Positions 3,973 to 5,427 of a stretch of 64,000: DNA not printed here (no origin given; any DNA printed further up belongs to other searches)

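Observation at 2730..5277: Truncated MCM-like AAA+ protein divergently paired with an HTH + PIN gene pair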

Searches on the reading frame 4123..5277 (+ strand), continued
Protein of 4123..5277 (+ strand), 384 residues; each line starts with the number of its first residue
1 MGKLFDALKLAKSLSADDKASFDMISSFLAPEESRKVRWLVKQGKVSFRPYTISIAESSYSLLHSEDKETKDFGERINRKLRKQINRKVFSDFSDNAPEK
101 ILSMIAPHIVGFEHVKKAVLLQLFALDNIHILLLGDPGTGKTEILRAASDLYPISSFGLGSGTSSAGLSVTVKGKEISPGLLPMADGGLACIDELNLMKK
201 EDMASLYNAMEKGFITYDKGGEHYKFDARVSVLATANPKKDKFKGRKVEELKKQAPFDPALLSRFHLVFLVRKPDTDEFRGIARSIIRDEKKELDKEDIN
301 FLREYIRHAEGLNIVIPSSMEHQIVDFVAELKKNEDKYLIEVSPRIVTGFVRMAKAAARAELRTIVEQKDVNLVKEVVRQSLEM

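Call 29: predict_structure(alignment_id=A1)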
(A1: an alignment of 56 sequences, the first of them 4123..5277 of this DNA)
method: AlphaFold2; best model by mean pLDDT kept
length: 384 residues; sequences in the alignment: 56
mean_pLDDT: 90.4   pTM: 0.88
mean pLDDT of the five models: 90.4, 89.6, 89.6, 87.7, 86.7
residues with pLDDT >= 90: 270; 70-90: 95; 50-70: 18; < 50: 1
segments of 3 or more residues with pLDDT < 50: none
pLDDT, mean of each block of 10 residues (from residue 1): 62 87 94 93 92 93 90 93 94 94 89 95 96 93 95 89 69 86 95 90 91 91 93 94 89 89 93 86 75 84 97 96 95 91 93 98 97 97 86
secondary structure, 60 per line:
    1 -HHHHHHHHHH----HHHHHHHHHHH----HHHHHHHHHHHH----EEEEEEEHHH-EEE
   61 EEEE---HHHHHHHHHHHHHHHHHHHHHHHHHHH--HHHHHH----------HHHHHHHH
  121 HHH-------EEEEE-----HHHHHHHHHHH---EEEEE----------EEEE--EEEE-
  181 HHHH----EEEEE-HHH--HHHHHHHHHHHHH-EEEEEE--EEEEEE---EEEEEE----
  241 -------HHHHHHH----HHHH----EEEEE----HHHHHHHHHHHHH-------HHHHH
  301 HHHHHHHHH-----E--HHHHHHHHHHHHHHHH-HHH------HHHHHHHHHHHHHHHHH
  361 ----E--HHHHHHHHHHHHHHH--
elements in order: H2-11 H16-26 H31-42 E47-53 E58-64 H68-94 H97-102 H113-123 E131-135 H141-151 E155-159 E170-173 E176-179 H181-184 E189-193 H200-212 E214-219 E222-227 E231-236 H248-254 H259-262 E267-271 H276-288 H296-309 H318-333 H344-360 H368-382

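Call 35: fold_search(model_id=the predicted structure, library=pdb)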
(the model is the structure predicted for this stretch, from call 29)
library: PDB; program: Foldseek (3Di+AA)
matches with E <= 10: 1517; with E <= 0.001: 828
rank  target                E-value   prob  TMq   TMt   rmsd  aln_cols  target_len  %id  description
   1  6mii_A                1.6e-24  1.00  0.69  0.46  11.0       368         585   28  Crystal structure of minichromosome maintenance protein MCM/DNA complex (released 2019-07-24)
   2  7pt7_5                2.8e-24  1.00  0.69  0.43  10.6       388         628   23  Structure of MCM2-7 DH complexed with Cdc7-Dbf4 in the presence of ADP:BeF3, state I (released 2022-06-08)
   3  6mii_E                5.9e-24  1.00  0.70  0.46   9.8       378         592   26  Crystal structure of minichromosome maintenance protein MCM/DNA complex (released 2019-07-24)
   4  6mii_B                6.2e-24  1.00  0.70  0.47  10.2       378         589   26  Crystal structure of minichromosome maintenance protein MCM/DNA complex (released 2019-07-24)
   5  9e2y_5                1.7e-23  1.00  0.69  0.46  10.4       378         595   23  Cryo-EM structure of yeast CMG helicase stalled at G4-containing DNA template, state 3 (released 2025-03-26)
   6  8b9d_5                1.8e-23  1.00  0.66  0.44   7.0       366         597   23  Human replisome bound by Pol Alpha (released 2023-08-09)
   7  7pt6_5                2.6e-23  1.00  0.69  0.42   3.3       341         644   25  Structure of MCM2-7 DH complexed with Cdc7-Dbf4 in the presence of ATPgS, state III (released 2022-06-08)
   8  9e2z_4                2.6e-23  1.00  0.68  0.44  11.0       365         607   25  Cryo-EM structure of human CMG helicase stalled at G4-containing DNA template (released 2025-03-26)
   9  9e2z_5                3.5e-23  1.00  0.67  0.42   6.9       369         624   23  Cryo-EM structure of human CMG helicase stalled at G4-containing DNA template (released 2025-03-26)
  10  7pfo_7                5.0e-23  1.00  0.67  0.44  12.6       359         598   28  Core human replisome (released 2021-11-10)
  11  7w1y_F                5.3e-23  1.00  0.67  0.41   7.3       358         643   28  Human MCM double hexamer bound to natural DNA duplex (polyAT/polyTA) (released 2023-02-08)
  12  8ouw_7                5.6e-23  1.00  0.64  0.40  10.8       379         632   26  Cryo-EM structure of CMG helicase bound to TIM-1/TIPN-1 and homodimeric DNSN-1 on fork DNA (Caenorhabditis elegans) (released 2023-08-16)
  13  8w0f_5                6.6e-23  1.00  0.69  0.43   7.8       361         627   24  Cryo-EM structure of a human MCM2-7 double hexamer on dsDNA (released 2024-10-02)
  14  8q67_A                7.3e-23  1.00  0.66  0.45  10.7       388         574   26  Crystal structure of a homohexameric MCM from M. acidophilum (released 2025-03-12)
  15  8q67_D                7.3e-23  1.00  0.66  0.45  10.9       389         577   26  Crystal structure of a homohexameric MCM from M. acidophilum (released 2025-03-12)
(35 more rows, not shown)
